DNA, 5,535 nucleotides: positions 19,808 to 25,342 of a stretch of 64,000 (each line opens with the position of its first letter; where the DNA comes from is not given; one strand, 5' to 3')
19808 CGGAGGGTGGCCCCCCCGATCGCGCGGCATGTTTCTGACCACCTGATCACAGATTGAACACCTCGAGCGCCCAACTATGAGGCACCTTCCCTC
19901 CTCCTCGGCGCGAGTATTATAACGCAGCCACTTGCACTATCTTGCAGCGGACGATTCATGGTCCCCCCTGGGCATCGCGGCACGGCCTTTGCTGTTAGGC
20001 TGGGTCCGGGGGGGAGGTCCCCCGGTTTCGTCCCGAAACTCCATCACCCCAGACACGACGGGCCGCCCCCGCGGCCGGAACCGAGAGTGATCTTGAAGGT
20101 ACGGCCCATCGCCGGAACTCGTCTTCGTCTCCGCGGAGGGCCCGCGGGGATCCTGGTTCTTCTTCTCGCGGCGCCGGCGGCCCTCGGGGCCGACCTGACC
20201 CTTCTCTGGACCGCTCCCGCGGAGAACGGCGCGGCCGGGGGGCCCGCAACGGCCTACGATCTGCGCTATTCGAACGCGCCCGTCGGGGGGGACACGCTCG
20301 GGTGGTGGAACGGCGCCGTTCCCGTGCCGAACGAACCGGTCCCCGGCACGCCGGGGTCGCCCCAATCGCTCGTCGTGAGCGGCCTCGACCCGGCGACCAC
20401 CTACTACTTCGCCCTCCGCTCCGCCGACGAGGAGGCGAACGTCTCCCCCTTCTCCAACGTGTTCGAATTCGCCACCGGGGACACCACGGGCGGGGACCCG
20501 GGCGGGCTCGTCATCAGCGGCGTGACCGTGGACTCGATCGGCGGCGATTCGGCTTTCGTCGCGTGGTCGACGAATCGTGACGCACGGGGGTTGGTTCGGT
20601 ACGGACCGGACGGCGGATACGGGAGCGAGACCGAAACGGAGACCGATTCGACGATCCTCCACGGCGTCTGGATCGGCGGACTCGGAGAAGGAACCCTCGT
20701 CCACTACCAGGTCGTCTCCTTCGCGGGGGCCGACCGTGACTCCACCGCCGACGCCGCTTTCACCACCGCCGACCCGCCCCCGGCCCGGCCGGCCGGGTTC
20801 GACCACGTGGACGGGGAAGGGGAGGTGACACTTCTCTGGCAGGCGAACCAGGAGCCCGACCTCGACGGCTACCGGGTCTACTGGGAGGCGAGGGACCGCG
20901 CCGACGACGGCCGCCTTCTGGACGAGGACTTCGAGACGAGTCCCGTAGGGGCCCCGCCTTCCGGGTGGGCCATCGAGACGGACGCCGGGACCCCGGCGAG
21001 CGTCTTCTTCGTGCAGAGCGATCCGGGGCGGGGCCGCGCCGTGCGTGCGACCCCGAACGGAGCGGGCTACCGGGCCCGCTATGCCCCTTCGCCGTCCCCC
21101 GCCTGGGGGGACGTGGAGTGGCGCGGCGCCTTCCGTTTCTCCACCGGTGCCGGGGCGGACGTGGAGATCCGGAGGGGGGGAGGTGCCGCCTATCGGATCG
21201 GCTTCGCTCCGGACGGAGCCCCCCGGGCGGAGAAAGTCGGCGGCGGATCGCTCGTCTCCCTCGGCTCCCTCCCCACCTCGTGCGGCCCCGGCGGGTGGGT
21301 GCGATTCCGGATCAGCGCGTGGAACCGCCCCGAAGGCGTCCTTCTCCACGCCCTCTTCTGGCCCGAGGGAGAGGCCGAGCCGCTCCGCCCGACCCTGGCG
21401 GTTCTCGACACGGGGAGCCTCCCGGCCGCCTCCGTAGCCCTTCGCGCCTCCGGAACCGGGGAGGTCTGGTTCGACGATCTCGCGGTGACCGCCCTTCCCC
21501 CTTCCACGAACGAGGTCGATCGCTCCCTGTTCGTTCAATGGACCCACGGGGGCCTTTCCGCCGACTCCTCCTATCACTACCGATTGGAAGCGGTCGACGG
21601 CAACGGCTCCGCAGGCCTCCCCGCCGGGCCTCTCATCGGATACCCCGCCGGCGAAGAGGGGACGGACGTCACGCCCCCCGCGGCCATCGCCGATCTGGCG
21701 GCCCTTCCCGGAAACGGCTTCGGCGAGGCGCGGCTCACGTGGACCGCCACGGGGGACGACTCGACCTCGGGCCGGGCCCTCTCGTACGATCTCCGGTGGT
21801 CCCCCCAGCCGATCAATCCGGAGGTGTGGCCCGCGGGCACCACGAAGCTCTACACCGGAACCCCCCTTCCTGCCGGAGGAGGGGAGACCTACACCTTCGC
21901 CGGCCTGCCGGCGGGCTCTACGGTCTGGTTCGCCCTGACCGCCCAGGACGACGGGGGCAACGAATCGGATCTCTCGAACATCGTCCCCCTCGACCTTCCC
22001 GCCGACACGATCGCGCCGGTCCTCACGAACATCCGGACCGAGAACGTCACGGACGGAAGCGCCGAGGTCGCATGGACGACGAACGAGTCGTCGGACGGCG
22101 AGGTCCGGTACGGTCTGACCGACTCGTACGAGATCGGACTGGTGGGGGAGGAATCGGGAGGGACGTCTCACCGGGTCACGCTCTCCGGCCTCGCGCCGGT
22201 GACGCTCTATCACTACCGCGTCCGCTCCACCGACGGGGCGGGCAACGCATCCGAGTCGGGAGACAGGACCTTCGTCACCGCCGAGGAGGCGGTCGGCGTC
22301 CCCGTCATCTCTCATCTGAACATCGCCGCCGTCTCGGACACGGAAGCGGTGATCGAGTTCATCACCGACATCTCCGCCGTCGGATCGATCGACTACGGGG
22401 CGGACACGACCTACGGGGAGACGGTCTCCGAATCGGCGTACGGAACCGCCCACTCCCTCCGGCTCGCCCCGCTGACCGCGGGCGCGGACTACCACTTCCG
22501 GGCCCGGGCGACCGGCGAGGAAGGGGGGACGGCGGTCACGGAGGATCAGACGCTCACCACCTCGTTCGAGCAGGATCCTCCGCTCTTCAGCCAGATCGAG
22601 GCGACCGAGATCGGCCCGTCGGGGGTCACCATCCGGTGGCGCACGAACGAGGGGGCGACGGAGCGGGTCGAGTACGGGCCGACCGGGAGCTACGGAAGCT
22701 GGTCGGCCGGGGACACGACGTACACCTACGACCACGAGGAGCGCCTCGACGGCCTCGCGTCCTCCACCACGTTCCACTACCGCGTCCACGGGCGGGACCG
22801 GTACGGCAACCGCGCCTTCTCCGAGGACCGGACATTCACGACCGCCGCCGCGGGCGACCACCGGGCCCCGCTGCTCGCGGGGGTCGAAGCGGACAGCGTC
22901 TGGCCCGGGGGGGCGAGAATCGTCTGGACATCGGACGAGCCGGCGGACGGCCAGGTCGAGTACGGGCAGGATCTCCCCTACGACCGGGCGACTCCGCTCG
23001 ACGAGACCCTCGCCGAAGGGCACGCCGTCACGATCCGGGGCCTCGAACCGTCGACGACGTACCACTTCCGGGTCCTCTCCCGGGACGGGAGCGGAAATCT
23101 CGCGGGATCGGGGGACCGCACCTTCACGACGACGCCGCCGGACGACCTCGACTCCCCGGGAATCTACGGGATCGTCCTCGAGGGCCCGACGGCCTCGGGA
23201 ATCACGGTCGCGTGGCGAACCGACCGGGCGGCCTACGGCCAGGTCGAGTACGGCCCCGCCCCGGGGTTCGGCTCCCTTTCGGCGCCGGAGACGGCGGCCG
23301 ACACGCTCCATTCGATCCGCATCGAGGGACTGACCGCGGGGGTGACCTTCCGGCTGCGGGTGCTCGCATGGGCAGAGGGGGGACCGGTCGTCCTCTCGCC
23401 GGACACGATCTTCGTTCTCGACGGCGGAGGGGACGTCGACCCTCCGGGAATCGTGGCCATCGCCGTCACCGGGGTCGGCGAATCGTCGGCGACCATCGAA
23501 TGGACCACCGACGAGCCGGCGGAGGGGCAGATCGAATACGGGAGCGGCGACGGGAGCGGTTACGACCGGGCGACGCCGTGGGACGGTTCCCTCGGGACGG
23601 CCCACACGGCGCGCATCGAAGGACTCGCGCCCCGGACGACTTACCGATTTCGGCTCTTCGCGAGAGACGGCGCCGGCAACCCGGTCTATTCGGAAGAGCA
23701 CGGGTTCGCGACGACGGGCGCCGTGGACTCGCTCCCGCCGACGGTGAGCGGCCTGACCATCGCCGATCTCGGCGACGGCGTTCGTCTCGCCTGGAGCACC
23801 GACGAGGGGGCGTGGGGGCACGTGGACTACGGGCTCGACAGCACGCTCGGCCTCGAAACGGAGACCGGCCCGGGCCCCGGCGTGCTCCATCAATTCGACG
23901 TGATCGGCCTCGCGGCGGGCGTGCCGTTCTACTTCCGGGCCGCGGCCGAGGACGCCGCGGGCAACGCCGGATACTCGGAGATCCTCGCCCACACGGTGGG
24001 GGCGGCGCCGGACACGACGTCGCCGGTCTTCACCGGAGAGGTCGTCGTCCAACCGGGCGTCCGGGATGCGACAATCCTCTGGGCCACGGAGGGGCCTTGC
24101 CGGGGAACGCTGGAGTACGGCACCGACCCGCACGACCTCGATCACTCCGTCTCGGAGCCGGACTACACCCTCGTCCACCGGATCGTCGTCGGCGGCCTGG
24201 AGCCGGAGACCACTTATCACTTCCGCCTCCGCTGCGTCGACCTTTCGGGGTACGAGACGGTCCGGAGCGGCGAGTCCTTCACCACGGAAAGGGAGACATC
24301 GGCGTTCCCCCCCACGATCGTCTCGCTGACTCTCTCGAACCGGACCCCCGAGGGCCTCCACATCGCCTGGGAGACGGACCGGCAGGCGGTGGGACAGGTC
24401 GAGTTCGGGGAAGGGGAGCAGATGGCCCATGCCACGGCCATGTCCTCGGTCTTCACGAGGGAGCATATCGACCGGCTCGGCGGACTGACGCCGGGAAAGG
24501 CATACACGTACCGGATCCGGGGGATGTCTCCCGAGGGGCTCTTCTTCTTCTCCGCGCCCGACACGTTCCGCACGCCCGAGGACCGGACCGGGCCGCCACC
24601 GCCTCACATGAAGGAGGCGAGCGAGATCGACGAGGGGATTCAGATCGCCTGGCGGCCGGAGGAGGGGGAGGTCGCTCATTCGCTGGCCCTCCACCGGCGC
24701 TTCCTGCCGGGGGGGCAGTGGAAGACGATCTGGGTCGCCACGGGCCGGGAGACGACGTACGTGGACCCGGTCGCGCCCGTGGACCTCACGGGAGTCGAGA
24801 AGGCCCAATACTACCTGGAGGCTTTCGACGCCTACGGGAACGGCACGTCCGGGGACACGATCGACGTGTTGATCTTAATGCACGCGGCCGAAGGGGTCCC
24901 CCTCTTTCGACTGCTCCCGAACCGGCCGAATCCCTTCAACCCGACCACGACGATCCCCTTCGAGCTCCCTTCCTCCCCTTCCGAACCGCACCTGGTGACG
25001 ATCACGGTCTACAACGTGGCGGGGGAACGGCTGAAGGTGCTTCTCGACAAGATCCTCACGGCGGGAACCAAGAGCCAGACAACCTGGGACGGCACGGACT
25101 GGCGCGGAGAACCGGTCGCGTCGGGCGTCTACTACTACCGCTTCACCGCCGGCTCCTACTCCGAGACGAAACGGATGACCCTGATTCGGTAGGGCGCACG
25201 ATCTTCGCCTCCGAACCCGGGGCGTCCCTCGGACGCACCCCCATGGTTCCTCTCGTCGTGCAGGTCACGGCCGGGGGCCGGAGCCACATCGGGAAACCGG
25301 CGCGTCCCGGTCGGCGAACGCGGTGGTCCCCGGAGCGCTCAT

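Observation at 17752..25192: TMTC-like GT-C/TPR membrane protein immediately upstream of a 1744-aa FN3-repeat T9SS protein: candidate protein O-glycosylation enzyme-substrate pair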

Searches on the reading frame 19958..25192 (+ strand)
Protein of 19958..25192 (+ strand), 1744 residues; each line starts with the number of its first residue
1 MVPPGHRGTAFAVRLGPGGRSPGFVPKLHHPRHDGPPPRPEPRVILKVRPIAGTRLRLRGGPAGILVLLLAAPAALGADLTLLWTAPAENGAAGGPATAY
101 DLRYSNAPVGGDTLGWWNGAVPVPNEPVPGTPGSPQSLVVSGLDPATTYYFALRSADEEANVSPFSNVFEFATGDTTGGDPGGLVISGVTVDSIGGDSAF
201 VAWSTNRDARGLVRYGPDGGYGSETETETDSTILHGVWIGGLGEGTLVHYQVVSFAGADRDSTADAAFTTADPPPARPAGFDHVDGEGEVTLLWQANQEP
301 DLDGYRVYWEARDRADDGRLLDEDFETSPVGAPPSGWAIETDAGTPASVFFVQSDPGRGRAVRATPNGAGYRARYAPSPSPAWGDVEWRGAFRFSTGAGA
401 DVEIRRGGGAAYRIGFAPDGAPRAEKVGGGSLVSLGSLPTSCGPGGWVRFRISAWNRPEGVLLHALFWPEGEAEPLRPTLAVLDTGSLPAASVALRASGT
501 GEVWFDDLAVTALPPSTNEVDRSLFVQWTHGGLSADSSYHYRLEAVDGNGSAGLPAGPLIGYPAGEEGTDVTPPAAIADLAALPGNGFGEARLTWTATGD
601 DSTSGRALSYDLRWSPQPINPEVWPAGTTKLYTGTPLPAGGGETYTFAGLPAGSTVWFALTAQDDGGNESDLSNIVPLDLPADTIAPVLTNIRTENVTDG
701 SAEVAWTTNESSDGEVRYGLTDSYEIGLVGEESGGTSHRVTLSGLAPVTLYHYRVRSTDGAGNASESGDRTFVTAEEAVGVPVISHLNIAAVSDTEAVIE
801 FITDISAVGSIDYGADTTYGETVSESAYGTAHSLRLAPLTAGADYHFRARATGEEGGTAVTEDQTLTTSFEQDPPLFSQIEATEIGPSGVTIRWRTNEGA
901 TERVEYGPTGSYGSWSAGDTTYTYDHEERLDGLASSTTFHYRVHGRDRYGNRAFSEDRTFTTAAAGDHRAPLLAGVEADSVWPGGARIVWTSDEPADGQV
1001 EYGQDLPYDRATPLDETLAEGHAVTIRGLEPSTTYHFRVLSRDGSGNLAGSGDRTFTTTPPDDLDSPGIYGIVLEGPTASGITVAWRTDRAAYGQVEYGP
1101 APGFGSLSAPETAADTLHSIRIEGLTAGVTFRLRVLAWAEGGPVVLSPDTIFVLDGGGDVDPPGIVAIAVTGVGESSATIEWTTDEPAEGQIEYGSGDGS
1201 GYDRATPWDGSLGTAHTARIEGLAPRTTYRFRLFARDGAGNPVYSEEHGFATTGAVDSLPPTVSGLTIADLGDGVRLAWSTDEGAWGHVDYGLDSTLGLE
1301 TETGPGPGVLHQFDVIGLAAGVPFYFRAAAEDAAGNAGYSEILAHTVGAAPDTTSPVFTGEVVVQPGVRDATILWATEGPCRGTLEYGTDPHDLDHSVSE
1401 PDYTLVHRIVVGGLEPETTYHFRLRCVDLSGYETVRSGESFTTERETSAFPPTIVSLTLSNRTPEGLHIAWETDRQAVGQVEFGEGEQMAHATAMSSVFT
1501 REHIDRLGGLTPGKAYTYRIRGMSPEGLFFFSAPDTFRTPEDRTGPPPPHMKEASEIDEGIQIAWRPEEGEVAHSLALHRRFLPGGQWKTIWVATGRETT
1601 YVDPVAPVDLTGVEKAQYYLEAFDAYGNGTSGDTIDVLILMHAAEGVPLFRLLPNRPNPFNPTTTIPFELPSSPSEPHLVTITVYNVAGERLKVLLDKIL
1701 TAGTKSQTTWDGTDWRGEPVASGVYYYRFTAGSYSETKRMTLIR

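Call 3: search_protein_families(library=pfam, proteins=[window:19958-25192:+], max_evalue=0.01)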
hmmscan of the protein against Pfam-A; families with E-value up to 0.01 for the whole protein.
window:19958-25192:+ (1744 aa): 8 families
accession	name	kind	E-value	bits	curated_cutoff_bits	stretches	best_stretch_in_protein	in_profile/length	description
PF16656.11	Pur_ac_phosph_N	-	4e-68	226.5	30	7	1166-1252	4-93/93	Purple acid Phosphatase, N-terminal domain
PF00041.27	fn3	-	7.5e-47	157.9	25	3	690-767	4-78/84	Fibronectin type III domain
PF16655.11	PhoD_N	-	1.1e-16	61.6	30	0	733-761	54-78/90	PhoD-like phosphatase, N-terminal domain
PF25059.1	FN3_DSCAM-DSCAML_C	-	5.2e-11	43.2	39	0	735-767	42-74/89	DSCAM/DSCAML C-terminal Fn3-like domain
PF25788.1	Ig_Rha78A_N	-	7.2e-08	33.1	27.4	0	142-174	70-102/105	Rha78A-like, N-terminal immunoglobulin domain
PF10179.15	NDNF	-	1.1e-06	29.2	27.3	0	1213-1240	86-113/127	Neuron-derived neurotrophic factor, first Fn(III) domain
PF13860.13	FlgD_ig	-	6.9e-05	23.2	27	1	1679-1731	24-75/79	FlgD Ig-like domain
PF19743.5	ASTN1_2_fn3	-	0.00039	21.2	24.3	0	1407-1437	87-117/123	ASTN1/2 Fn3 domain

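Call 4: search_protein_families(library=ncbifam, proteins=[window:19958-25192:+], max_evalue=0.01)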
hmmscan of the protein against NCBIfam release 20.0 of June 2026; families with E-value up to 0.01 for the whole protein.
window:19958-25192:+ (1744 aa): 7 families
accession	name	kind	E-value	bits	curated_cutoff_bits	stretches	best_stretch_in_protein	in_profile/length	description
NF045522.1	MXAN_2561_fam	equivalog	2.3e-14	53.6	150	0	1210-1242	215-247/304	MXAN_2561 family MXYO-CTERM-anchored protein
NF033707.1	T9SS_sortase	equivalog_domain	2.2e-09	35.6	420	1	1620-1738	970-1084/1095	type IX secretion system sortase PorU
TIGR04183.1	Por_Secre_tail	domain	5.8e-05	23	23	1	1657-1740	3-69/72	T9SS type A sorting domain-containing protein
NF053608.1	Lsa66_OmpA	equivalog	0.0026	16.2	700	0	1706-1733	203-230/581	fibronectin-binding adhesin Lsa66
TIGR00868.1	hCaCC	subfamily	0.0036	15.1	900.85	1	567-675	749-861/863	calcium-activated chloride channel protein 1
NF005176.1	PRK06655.1-1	equivalog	0.0038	17.2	230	0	1678-1737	97-155/197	flagellar hook assembly protein FlgD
TIGR03000.1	plancto_dom_1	domain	0.0046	16.9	43.1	0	828-866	25-63/75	TIGR03000 domain-containing protein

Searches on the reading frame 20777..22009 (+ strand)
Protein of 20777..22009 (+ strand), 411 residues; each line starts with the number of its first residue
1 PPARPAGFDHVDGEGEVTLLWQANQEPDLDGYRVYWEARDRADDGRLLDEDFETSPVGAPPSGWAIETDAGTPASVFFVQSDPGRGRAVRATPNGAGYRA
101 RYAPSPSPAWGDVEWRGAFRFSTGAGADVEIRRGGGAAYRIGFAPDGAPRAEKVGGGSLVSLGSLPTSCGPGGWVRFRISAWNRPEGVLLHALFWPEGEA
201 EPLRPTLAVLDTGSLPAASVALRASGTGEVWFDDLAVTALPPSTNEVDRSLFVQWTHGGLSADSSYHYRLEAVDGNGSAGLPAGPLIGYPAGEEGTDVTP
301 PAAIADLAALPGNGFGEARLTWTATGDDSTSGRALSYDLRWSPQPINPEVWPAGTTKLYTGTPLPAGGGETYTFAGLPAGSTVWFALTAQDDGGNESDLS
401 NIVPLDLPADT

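Call 72: find_homologous_proteins(query=window:20777-22009:+, max_evalue=0.00001)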
Query window:20777-22009:+ (411 aa): 4 proteins with E <= 0.00001 among 8000 candidates.
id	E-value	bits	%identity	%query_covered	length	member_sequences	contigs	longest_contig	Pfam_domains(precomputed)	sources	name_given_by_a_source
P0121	4.7e-111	390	49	100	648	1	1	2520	PF00041.28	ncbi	ncbi:MAG: hypothetical protein EHM19_10465, partial [Candidatus Latescibacterota bacterium]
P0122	9.3e-32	129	42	28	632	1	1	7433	PF25174.2,PF26549.1,PF00930.28,PF23381.2,PF26550.2,PF25460.2,PF07676.19,PF00041.28,PF16656.12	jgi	jgi:Tol biopolymer transport system component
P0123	6.6e-15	74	43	26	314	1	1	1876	PF16794.12,PF00041.28,PF16656.12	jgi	-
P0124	1.4e-11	63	42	27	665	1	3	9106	PF22842.4,PF00041.28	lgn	-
